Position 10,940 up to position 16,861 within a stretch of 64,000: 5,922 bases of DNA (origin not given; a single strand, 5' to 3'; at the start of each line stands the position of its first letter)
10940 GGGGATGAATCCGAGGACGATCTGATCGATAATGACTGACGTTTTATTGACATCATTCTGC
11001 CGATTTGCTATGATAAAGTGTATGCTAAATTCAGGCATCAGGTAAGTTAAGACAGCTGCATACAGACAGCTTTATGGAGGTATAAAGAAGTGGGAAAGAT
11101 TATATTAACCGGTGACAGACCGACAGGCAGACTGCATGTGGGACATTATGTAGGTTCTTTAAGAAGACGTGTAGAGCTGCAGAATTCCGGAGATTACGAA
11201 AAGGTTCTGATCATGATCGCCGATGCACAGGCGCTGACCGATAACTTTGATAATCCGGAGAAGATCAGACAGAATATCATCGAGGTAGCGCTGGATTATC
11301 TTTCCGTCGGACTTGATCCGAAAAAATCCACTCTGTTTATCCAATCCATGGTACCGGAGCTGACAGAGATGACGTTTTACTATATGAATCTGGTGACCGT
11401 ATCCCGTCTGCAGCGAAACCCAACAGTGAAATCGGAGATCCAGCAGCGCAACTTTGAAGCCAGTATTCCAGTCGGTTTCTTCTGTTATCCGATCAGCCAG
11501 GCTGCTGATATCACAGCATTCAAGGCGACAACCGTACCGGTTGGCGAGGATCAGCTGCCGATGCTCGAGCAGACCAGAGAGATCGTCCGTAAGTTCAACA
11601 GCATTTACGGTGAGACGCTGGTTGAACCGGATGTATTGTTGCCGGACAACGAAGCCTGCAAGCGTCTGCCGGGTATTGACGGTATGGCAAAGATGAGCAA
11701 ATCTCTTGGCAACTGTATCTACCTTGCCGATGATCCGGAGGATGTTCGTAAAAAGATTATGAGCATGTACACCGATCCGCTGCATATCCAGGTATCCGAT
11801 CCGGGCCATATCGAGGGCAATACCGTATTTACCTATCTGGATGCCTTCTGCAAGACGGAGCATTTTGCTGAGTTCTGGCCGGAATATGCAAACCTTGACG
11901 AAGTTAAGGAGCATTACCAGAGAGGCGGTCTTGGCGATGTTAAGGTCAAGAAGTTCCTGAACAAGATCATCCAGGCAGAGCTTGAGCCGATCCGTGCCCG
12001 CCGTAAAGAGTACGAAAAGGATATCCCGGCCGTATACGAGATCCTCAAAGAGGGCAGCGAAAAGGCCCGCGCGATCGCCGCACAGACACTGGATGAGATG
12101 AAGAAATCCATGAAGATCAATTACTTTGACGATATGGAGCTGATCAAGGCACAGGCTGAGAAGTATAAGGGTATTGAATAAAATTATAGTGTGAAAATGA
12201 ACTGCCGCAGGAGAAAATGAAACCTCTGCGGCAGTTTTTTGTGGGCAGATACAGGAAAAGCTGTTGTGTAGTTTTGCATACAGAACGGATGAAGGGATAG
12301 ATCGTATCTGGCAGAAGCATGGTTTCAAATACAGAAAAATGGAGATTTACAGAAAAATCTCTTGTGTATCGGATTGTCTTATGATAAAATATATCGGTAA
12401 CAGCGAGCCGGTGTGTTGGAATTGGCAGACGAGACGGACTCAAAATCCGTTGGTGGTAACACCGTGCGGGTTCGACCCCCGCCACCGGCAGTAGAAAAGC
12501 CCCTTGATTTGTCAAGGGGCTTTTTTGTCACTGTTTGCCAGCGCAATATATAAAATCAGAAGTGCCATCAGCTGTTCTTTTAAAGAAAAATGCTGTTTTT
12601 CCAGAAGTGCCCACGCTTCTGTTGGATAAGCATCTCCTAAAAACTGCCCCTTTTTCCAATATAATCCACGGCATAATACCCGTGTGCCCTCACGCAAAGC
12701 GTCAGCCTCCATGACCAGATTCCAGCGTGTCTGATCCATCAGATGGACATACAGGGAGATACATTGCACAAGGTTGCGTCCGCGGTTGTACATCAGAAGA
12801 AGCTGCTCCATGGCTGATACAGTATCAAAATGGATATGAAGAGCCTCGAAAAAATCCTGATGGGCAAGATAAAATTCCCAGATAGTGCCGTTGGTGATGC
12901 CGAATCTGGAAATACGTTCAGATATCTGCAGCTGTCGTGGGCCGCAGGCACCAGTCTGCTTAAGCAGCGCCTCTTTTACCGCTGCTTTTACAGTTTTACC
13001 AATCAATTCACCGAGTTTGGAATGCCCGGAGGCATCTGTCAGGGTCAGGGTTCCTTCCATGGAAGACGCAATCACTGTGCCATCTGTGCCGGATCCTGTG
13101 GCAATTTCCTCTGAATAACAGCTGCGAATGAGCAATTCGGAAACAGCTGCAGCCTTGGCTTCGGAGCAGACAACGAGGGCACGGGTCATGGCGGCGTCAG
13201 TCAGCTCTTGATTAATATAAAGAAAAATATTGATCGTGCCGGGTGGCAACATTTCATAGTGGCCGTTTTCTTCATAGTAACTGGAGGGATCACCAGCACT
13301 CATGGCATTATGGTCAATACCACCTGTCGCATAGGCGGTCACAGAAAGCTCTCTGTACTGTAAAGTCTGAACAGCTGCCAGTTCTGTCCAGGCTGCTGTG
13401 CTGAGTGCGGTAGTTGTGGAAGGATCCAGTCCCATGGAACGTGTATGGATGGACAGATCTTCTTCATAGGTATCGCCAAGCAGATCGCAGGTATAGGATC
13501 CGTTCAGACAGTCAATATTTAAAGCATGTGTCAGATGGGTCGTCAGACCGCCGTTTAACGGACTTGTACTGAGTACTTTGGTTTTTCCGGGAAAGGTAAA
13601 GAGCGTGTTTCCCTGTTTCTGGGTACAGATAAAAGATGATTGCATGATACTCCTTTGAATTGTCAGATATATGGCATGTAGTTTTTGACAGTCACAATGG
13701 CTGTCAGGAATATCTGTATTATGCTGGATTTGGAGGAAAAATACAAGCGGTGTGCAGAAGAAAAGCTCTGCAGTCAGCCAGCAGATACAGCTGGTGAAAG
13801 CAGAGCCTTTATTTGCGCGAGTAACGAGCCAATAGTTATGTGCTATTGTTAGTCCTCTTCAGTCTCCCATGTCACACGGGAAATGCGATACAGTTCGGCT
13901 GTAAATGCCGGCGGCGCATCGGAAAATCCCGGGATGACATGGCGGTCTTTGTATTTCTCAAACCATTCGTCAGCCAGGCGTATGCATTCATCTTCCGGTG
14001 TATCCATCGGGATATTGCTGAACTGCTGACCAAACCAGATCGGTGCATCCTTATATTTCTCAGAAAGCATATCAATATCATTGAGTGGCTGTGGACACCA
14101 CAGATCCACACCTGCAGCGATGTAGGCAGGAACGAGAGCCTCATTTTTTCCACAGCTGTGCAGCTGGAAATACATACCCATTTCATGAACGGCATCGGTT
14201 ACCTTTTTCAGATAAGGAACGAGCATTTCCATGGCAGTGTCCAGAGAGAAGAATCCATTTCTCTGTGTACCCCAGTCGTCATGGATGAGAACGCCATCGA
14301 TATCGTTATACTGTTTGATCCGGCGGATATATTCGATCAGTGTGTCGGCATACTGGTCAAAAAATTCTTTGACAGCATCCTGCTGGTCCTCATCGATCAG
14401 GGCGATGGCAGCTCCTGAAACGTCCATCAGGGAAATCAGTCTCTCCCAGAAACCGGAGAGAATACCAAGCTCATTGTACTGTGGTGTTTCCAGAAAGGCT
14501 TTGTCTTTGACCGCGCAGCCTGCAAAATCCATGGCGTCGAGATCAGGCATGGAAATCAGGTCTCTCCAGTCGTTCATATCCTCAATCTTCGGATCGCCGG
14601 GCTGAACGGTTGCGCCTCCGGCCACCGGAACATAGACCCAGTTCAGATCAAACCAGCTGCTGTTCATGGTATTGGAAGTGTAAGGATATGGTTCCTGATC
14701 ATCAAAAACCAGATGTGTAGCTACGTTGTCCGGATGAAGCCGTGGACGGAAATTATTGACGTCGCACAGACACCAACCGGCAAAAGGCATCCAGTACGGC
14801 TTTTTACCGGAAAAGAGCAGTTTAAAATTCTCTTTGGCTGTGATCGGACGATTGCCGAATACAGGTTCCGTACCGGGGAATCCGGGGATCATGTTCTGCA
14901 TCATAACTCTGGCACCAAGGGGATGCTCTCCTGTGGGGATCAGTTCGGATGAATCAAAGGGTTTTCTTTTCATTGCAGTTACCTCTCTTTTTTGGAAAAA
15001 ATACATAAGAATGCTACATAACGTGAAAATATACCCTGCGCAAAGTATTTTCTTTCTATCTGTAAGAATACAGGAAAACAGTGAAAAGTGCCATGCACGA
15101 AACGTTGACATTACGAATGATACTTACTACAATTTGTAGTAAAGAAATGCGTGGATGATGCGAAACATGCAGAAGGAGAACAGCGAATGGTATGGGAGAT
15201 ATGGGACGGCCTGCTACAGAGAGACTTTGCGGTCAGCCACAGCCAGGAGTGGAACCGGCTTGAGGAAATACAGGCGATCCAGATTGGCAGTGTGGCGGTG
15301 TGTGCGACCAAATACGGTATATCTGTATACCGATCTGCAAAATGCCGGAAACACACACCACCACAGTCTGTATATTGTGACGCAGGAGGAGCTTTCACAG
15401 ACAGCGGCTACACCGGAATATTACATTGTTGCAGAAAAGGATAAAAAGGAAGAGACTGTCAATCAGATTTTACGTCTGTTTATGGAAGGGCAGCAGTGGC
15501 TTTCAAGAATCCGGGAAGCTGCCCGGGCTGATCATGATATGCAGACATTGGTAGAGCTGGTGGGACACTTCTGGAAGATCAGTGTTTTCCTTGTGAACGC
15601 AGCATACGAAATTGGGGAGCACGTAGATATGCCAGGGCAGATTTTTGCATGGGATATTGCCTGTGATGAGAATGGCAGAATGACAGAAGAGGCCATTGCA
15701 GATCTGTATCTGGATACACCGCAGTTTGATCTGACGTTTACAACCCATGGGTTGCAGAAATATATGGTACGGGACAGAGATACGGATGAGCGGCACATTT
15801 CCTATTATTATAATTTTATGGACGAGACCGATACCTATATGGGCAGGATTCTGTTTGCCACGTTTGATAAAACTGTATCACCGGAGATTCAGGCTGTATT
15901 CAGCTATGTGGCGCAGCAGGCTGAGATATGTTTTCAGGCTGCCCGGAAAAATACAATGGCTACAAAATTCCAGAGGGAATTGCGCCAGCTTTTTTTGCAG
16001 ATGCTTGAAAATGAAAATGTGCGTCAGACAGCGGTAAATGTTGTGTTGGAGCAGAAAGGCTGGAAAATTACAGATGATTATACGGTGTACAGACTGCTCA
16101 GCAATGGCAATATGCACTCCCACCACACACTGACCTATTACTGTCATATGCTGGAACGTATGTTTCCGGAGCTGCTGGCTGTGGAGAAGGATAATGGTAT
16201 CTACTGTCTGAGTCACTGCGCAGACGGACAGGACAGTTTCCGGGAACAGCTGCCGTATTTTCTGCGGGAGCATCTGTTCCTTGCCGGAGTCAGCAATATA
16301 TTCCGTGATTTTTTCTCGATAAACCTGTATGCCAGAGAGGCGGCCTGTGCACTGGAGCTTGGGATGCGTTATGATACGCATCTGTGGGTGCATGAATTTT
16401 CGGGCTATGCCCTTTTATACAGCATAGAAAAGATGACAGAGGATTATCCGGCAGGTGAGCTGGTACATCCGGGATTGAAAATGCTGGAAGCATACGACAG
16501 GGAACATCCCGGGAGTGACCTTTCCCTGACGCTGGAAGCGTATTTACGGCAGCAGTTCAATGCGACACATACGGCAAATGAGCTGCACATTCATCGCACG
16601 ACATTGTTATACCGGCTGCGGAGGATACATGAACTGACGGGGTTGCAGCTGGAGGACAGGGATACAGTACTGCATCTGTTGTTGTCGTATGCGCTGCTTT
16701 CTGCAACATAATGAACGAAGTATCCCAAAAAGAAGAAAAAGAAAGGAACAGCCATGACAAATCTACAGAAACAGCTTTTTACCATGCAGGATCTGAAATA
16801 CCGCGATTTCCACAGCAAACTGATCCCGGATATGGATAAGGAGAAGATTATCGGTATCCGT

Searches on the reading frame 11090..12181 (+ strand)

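Call 39: search_protein_families(library=pfam, proteins=[window:11090-12181:+], max_evalue=0.00001)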
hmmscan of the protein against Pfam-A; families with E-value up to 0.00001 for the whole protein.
window:11090-12181:+ (363 aa): 1 family
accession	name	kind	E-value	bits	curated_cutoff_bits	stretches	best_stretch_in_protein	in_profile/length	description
PF00579.31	tRNA-synt_1b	-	3.1e-54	184.7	21.1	1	5-296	8-289/292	tRNA synthetases class I (W and Y)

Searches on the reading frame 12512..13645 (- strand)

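Call 39: search_protein_families(library=pfam, proteins=[window:12512-13645:-], max_evalue=0.00001)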
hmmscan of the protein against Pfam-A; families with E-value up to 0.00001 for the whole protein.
window:12512-13645:- (377 aa): 1 family
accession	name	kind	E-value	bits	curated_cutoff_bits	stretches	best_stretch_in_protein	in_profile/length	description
PF01955.23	CbiZ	-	5.2e-51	173.8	27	1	18-223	2-191/191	Adenosylcobinamide amidohydrolase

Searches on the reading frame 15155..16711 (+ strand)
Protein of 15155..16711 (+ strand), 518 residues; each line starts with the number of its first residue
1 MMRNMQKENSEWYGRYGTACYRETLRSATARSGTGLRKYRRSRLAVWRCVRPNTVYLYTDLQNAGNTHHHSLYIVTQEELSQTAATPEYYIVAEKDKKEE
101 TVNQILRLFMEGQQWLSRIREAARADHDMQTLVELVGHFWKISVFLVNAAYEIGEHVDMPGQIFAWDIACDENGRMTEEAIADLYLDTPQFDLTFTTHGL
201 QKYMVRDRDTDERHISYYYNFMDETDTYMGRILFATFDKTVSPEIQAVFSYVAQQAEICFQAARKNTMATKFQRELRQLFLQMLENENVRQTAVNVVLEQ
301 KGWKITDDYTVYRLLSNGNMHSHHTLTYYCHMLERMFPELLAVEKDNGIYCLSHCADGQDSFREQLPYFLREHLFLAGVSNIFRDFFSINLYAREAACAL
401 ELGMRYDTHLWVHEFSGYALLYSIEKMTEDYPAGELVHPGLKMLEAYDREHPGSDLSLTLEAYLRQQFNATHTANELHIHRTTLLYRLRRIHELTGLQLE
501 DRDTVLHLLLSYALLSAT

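Call 40: search_protein_families(library=pfam, proteins=[window:15155-16711:+], max_evalue=0.00001)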
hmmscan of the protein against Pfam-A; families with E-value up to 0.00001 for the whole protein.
window:15155-16711:+ (518 aa): 1 family
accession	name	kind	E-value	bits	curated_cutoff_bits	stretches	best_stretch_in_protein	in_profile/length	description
PF13556.12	HTH_30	-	4.7e-17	62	27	1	459-512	4-57/59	PucR C-terminal helix-turn-helix domain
